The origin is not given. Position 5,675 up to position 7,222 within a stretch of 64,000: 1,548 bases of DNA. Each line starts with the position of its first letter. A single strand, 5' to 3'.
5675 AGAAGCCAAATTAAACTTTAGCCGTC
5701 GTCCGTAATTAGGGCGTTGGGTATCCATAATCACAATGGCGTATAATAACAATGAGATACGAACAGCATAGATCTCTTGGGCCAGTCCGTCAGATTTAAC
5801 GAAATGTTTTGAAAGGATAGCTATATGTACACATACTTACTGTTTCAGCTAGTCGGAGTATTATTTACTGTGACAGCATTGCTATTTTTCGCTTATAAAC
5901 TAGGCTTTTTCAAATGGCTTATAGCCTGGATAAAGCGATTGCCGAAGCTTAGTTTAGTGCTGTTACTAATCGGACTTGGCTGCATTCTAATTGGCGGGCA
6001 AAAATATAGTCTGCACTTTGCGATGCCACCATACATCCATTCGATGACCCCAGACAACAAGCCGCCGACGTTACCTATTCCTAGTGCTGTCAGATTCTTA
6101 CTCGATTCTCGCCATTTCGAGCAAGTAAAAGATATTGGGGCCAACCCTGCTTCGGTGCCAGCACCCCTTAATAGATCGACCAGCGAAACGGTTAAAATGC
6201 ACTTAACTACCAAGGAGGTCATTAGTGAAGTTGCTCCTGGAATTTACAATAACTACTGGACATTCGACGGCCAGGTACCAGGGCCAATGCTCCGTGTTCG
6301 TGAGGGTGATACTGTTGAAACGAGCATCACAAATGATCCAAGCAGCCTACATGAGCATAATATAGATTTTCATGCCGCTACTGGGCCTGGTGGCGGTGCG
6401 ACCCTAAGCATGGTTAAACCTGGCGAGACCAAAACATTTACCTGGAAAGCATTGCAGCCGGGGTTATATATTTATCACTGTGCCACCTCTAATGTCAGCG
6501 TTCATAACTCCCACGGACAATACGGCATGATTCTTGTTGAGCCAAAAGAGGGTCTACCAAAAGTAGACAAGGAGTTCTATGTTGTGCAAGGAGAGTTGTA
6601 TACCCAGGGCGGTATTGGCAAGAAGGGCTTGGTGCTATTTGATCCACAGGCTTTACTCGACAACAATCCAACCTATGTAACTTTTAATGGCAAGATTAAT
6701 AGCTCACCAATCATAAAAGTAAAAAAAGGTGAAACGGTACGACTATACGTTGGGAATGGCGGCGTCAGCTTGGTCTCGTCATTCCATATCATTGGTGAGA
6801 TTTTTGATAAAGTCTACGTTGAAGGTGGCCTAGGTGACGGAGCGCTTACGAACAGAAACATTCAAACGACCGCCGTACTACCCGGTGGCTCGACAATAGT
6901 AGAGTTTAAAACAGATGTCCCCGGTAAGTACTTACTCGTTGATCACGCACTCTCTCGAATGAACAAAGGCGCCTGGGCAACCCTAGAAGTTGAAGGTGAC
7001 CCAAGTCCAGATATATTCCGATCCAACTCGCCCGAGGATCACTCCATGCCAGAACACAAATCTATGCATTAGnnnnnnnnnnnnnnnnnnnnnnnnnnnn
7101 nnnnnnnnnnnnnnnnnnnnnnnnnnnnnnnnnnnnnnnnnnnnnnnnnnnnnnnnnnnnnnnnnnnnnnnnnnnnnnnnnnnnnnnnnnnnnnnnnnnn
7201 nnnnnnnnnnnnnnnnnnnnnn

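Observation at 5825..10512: Redox cargo block: membrane-anchored NirK, FAD-linked oxidase, NDH-2 and DsbB inside the island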

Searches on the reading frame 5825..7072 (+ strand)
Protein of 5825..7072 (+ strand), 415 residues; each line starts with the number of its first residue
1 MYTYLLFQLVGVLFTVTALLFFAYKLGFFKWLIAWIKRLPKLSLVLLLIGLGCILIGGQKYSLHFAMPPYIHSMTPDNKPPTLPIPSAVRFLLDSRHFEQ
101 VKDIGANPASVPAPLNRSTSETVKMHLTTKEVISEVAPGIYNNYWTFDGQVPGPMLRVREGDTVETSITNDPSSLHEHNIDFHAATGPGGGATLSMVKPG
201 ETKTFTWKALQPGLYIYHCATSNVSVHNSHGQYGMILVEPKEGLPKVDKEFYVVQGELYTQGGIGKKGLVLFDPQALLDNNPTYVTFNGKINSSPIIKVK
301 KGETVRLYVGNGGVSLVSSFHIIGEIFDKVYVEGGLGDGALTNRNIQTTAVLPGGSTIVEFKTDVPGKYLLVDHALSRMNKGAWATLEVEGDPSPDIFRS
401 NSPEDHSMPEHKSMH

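Call 3: search_protein_families(library=pfam, proteins=[window:5825-7072:+], max_evalue=0.01)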
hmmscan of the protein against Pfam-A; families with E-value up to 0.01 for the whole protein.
window:5825-7072:+ (415 aa): 4 families
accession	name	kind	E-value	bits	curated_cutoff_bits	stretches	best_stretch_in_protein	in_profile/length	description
PF07732.21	Cu-oxidase_3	-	1.7e-16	60.8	21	1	141-242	14-118/119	Multicopper oxidase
PF07731.20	Cu-oxidase_2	-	1.3e-12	48.1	20.4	2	286-388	22-132/137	Multicopper oxidase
PF13473.12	Cupredoxin_1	-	3.6e-05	24.1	27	0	157-220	38-93/104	Cupredoxin-like domain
PF00394.28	Cu-oxidase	-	0.00011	22.8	21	1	279-375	33-138/157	Multicopper oxidase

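Call 4: search_protein_families(library=ncbifam, proteins=[window:5825-7072:+], max_evalue=0.01)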
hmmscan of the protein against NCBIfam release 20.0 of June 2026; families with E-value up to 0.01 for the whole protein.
window:5825-7072:+ (415 aa): 7 families
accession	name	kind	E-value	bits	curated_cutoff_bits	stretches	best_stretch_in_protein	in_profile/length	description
TIGR02376.1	Cu_nitrite_red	equivalog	1.5e-95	320.3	296.3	1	100-402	5-323/326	copper-containing nitrite reductase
TIGR01480.1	copper_res_A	subfamily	1.5e-16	60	478.95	1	119-254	42-177/593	copper resistance system multicopper oxidase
TIGR03388.1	ascorbase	equivalog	3.3e-12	45.9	614.8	1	146-259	24-143/542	L-ascorbate oxidase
NF008205.1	PRK10965.1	equivalog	3.1e-07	29.6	525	1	108-241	33-166/529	multicopper oxidase CueO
TIGR03389.1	laccase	equivalog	3.2e-07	29.5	558.9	1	144-261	24-147/539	laccase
TIGR04246.1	nitrous_NosZ_Gp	equivalog_domain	2.3e-06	26.2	625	1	155-233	500-573/578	Sec-dependent nitrous-oxide reductase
NF051440.1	CuResCopIPSEAE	equivalog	0.0014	18.4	280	0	296-315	56-75/180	copper-resistant cuproprotein CopI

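Call 11: find_encoding_contigs(protein=window:5825-7072:+, flank=10000, max_places=8)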
Protein window:5825-7072:+ (415 aa): 5 contigs read that carry it; 5 places shown.
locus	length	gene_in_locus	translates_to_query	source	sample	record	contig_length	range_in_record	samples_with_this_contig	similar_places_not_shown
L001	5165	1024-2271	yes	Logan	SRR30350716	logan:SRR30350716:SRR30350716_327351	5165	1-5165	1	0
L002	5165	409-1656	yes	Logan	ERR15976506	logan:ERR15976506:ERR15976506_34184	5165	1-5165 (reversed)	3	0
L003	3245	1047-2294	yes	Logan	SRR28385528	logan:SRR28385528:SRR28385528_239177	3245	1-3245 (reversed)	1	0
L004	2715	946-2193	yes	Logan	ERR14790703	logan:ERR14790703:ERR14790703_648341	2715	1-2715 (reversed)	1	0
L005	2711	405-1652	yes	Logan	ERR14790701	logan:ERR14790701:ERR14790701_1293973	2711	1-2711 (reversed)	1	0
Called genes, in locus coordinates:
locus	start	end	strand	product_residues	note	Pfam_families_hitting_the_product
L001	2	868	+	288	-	?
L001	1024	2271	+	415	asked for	PF07732:Cu-oxidase_3, PF07731:Cu-oxidase_2 (weak)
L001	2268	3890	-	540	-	PF01565:FAD_binding_4, PF02913:FAD-oxidase_C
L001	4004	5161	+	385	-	PF01266:DAO (faint), PF07992:Pyr_redox_2, PF13454:NAD_binding_9 (faint), PF13738:Pyr_redox_3 (faint), PF00070:Pyr_redox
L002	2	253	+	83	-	?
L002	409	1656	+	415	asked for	PF07732:Cu-oxidase_3, PF07731:Cu-oxidase_2 (weak)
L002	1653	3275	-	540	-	PF01565:FAD_binding_4, PF02913:FAD-oxidase_C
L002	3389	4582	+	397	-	PF01266:DAO (faint), PF07992:Pyr_redox_2, PF13454:NAD_binding_9 (faint), PF13738:Pyr_redox_3 (faint), PF00070:Pyr_redox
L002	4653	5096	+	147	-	PF02600:DsbB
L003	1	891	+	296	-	?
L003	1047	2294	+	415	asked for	PF07732:Cu-oxidase_3, PF07731:Cu-oxidase_2 (weak)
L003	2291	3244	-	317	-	?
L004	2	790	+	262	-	?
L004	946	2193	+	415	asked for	PF07732:Cu-oxidase_3, PF07731:Cu-oxidase_2 (weak)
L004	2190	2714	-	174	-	?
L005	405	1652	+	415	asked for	PF07732:Cu-oxidase_3, PF07731:Cu-oxidase_2 (weak)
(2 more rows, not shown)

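Call 12: find_homologous_proteins(query=window:5825-7072:+, max_evalue=1e-20)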
Query window:5825-7072:+ (415 aa): 8000 proteins with E <= 1e-20 among 8000 candidates; the best 120 are listed.
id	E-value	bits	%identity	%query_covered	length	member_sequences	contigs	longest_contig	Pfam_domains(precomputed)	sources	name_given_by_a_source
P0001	6.2e-283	956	100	100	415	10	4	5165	PF07731.21,PF07732.22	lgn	-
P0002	4.2e-236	802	85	97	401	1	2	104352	PF07731.21,PF07732.22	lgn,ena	-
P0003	1.7e-202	691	73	100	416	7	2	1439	PF07731.21,PF07732.22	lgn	-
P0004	2.8e-198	677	72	97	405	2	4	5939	PF07731.21,PF13473.13,PF07732.22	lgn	-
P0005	9.6e-196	669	71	97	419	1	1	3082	PF07731.21,PF13473.13,PF07732.22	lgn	-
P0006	9.2e-195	666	69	99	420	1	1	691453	PF07731.21,PF07732.22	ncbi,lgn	-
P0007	1.7e-194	665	71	97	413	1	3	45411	PF07731.21,PF07732.22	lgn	-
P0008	1.8e-194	665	71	99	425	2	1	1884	PF07731.21,PF07732.22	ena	-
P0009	2.3e-194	664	68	99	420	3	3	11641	PF07731.21,PF07732.22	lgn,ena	-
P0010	4.5e-194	663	70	100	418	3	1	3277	PF07731.21,PF07732.22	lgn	-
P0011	5.3e-194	663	70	98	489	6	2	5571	PF07731.21,PF07732.22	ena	-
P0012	5.7e-194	663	71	96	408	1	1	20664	PF07731.21,PF13473.13,PF07732.22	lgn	-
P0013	1.2e-193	662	70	98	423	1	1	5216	PF07731.21,PF13473.13,PF07732.22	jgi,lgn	jgi:nitrite reductase (NO-forming)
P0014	2.0e-193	661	69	97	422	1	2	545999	PF07731.21,PF07732.22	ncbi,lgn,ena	-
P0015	5.0e-193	660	69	99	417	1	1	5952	PF07731.21,PF07732.22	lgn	-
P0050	3.7e-176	604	63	100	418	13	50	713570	PF07731.21,PF07732.22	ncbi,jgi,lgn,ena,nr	ncbi:nitrite reductase, copper-containing [Candidatus Saccharibacteria bacterium]|jgi:nitrite reduct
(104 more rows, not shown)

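Call 13: find_encoding_contigs(protein=P0002, flank=10000, max_places=2)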
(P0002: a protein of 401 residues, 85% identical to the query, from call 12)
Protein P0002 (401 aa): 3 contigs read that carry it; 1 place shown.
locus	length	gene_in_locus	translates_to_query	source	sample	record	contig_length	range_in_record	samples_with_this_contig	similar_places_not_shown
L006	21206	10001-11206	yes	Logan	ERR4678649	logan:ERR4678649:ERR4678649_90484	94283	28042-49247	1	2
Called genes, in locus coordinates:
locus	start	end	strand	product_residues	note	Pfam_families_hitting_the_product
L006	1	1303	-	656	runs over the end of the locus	-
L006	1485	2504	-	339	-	PF00044:Gp_dh_N, PF02800:Gp_dh_C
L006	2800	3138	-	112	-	PF00085:Thioredoxin (weak)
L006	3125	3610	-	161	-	PF07884:VKOR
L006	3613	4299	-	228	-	PF13462:Thioredoxin_4, PF01323:DSBA, PF13743:Thioredoxin_5 (faint)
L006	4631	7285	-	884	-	PF08471:Ribonuc_red_2_N, PF02867:Ribonuc_red_lgC, PF12637:TSCPD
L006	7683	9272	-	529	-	PF16995:tRNA-synt_2_TM (faint), PF09924:LPG_synthase_C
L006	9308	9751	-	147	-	-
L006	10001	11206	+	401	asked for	PF07732:Cu-oxidase_3, PF07731:Cu-oxidase_2 (weak)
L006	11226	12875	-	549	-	PF01565:FAD_binding_4, PF02913:FAD-oxidase_C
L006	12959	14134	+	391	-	PF01266:DAO (faint), PF07992:Pyr_redox_2, PF13454:NAD_binding_9 (faint), PF13738:Pyr_redox_3 (faint), PF00070:Pyr_redox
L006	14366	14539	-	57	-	PF00471:Ribosomal_L33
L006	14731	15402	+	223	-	PF02224:Cytidylate_kin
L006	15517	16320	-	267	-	PF03372:Exo_endo_phos, PF14529:Exo_endo_phos_2 (faint)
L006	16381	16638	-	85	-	-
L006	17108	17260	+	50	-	-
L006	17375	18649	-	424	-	PF07690:MFS_1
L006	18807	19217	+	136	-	PF08570:DUF1761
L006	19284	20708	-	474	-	PF00587:tRNA-synt_2b, PF03129:HGTP_anticodon, PF09180:ProRS-C_1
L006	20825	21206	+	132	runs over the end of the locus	-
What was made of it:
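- NirK-FADox-NDH2 in a housekeeping context: L006 (call 13).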

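Call 14: find_encoding_contigs(protein=P0006, flank=10000, max_places=2)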
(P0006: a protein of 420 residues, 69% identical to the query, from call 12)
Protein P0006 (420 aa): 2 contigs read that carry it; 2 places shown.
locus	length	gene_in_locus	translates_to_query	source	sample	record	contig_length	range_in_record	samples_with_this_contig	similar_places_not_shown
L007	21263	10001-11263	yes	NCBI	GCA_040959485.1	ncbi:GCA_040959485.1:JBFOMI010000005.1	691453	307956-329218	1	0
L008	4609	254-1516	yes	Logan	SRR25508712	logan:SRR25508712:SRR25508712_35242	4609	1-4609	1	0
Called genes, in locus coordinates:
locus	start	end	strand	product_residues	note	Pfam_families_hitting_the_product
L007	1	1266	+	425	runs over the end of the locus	PF00464:SHMT, PF00155:Aminotran_1_2 (weak)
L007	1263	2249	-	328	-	PF01565:FAD_binding_4, PF02873:MurB_C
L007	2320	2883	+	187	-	PF13560:HTH_31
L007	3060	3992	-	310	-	PF00892:EamA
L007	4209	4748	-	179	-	PF08002:DUF1697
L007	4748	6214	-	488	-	PF13396:PLDc_N, PF13091:PLDc_2, PF00614:PLDc (weak), PF13091:PLDc_2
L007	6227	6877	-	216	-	PF00702:Hydrolase, PF12710:HAD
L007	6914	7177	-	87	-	PF07866:DUF1653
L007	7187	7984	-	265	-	-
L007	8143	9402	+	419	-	PF08245:Mur_ligase_M (weak), PF27239:FOL3_C, PF02875:Mur_ligase_C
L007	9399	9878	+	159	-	PF00186:DHFR_1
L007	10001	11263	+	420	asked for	PF07731:Cu-oxidase_2 (faint), PF07732:Cu-oxidase_3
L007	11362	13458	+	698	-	PF18370:RGI_lyase (faint), PF07495:Y_Y_Y (faint), PF05345:He_PIG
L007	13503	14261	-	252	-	PF01182:Glucosamine_iso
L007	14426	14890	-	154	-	PF14018:DUF4234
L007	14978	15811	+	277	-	PF00763:THF_DHG_CYH, PF02882:THF_DHG_CYH_C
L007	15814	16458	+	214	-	PF01177:Asp_Glu_race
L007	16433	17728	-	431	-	PF08245:Mur_ligase_M, PF02875:Mur_ligase_C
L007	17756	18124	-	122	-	PF00072:Response_reg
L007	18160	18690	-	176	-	PF01862:PvlArgDC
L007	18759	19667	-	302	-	PF09924:LPG_synthase_C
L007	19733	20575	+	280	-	-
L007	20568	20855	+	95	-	-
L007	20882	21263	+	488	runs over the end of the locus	PF00512:HisKA, PF02518:HATPase_c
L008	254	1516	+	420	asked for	PF07731:Cu-oxidase_2 (faint), PF07732:Cu-oxidase_3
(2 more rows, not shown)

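Call 15: find_encoding_contigs(protein=P0050, flank=10000, max_places=3)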
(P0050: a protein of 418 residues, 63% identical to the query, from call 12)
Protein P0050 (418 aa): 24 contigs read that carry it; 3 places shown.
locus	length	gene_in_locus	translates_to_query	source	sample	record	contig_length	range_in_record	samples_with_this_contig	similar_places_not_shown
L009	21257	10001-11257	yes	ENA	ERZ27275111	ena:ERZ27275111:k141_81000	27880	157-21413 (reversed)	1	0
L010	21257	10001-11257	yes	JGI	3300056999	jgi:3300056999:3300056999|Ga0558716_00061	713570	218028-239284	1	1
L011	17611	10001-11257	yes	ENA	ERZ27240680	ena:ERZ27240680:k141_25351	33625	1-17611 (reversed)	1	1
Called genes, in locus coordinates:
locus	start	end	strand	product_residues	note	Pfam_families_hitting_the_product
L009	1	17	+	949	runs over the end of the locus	PF00133:tRNA-synt_1, PF09334:tRNA-synt_1g, PF13603:tRNA-synt_1_2, PF00133:tRNA-synt_1, PF08264:Anticodon_1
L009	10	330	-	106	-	-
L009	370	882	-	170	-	-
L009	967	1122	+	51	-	-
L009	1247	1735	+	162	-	PF01029:NusB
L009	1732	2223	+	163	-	PF00293:NUDIX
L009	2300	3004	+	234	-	PF22935:RM44_endonuclase, PF14622:Ribonucleas_3_3, PF00636:Ribonuclease_3, PF00035:dsrm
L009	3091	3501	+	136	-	PF00886:Ribosomal_S16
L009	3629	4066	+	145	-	PF13083:KH_KhpA-B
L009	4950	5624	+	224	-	PF01746:tRNA_m1G_MT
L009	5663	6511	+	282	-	-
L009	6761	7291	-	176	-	PF00080:Sod_Cu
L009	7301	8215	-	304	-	PF13354:Beta-lactamase2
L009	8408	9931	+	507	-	-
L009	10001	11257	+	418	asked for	PF07731:Cu-oxidase_2 (faint), PF07732:Cu-oxidase_3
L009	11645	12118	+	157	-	-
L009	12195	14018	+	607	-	PF00009:GTP_EFTU, PF01926:MMR_HSR1 (weak), PF03144:GTP_EFTU_D2, PF22042:EF-G_D2, PF00679:EFG_C, PF21018:BipA_C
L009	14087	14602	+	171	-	PF00005:ABC_tran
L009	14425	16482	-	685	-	PF22745:Nlig-Ia, PF01653:DNA_ligase_aden, PF03120:OB_DNA_ligase, PF12826:HHH_2, PF14520:HHH_5 (weak), PF00533:BRCT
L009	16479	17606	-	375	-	-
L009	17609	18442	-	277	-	PF01435:Peptidase_M48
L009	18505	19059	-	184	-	PF04011:LemA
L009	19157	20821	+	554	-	PF00082:Peptidase_S8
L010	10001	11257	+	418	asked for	PF07731:Cu-oxidase_2 (faint), PF07732:Cu-oxidase_3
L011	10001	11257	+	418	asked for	PF07731:Cu-oxidase_2 (faint), PF07732:Cu-oxidase_3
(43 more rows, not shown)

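Call 17: search_solved_structures(query=window:5825-7072:+, max_evalue=1e-10, show_alignments=2)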
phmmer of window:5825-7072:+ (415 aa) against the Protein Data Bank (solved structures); distinct sequences matched with E-value up to 1e-10: 114 (the best 60 are shown).
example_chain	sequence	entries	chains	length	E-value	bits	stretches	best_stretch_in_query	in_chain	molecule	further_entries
5tb7_A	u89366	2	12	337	1e-104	354.1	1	107-401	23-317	Nitrite reductase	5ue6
1kbv_A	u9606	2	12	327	1.3e-104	353.7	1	107-400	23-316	Major outer membrane protein PAN 1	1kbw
2zoo_A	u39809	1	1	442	2e-99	336.7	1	106-412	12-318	Probable nitrite reductase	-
6the_A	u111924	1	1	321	1.3e-89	304.4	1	102-399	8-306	Copper-containing nitrite reductase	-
9fui_A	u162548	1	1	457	1.7e-89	304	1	103-397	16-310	Copper-containing nitrite reductase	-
9fuh_A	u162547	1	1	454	2.5e-89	303.4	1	103-397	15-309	Copper-containing nitrite reductase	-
9fom_A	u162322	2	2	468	2.6e-89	303.4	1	102-397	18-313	Copper-containing nitrite reductase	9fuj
6qpt_A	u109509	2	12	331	2.8e-89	303.2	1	102-397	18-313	Copper-containing nitrite reductase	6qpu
6qpv_A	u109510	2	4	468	3e-89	303.2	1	102-398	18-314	Copper-containing nitrite reductase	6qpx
2yqb_A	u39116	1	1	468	3.5e-89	302.9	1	102-397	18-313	COPPER-CONTAINING NITRITE REDUCTASE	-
6qq1_A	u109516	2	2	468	3.5e-89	302.9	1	102-397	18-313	Copper-containing nitrite reductase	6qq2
6qpz_A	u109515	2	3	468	3.7e-89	302.8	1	102-398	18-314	Copper-containing nitrite reductase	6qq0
7qq2_A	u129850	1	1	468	3.8e-89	302.8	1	102-397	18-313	Copper-containing nitrite reductase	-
3ziy_A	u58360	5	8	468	4e-89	302.8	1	102-397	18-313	COPPER-CONTAINING NITRITE REDUCTASE | Nitrite reductase, copper-containing | Nitrite reductase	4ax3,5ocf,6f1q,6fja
3zbm_A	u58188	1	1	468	4e-89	302.7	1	102-397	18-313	COPPER-CONTAINING NITRITE REDUCTASE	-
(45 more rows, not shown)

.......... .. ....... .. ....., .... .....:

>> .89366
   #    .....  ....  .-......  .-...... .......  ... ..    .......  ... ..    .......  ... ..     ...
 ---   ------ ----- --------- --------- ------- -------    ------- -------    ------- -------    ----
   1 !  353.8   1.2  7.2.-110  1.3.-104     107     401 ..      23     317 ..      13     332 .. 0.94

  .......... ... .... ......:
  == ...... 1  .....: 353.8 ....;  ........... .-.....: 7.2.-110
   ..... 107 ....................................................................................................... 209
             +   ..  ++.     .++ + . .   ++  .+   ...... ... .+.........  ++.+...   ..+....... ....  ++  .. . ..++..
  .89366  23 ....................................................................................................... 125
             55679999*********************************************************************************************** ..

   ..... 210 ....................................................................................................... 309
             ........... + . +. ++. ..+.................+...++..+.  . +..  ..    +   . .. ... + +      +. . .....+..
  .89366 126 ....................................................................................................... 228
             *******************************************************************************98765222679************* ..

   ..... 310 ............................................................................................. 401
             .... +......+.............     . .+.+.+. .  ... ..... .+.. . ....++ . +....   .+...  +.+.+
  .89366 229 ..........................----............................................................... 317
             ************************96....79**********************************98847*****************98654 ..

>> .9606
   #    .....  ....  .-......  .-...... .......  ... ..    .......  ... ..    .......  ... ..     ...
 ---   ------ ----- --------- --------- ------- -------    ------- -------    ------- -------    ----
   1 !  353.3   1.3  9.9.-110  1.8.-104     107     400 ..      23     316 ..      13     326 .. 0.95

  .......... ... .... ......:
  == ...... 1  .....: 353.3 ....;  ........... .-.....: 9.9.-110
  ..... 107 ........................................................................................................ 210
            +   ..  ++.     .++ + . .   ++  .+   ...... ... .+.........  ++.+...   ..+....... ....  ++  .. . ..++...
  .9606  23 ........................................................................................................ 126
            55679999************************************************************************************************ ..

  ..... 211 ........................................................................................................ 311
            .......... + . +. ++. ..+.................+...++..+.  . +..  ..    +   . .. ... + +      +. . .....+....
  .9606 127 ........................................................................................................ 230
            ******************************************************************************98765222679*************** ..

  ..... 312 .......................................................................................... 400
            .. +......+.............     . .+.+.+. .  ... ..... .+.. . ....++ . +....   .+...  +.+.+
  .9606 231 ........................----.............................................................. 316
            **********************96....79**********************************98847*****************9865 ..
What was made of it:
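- On Copper-containing nitrite reductase NirK (TIGR02376): E=1e-104 to AniA (call 17).
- Closest known: TsNirK of Thermus scotoductus. Different: Distant in sequence (E=2.5e-33, call 17).
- Checked: E=1e-104 to Neisseria AniA (call 17).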
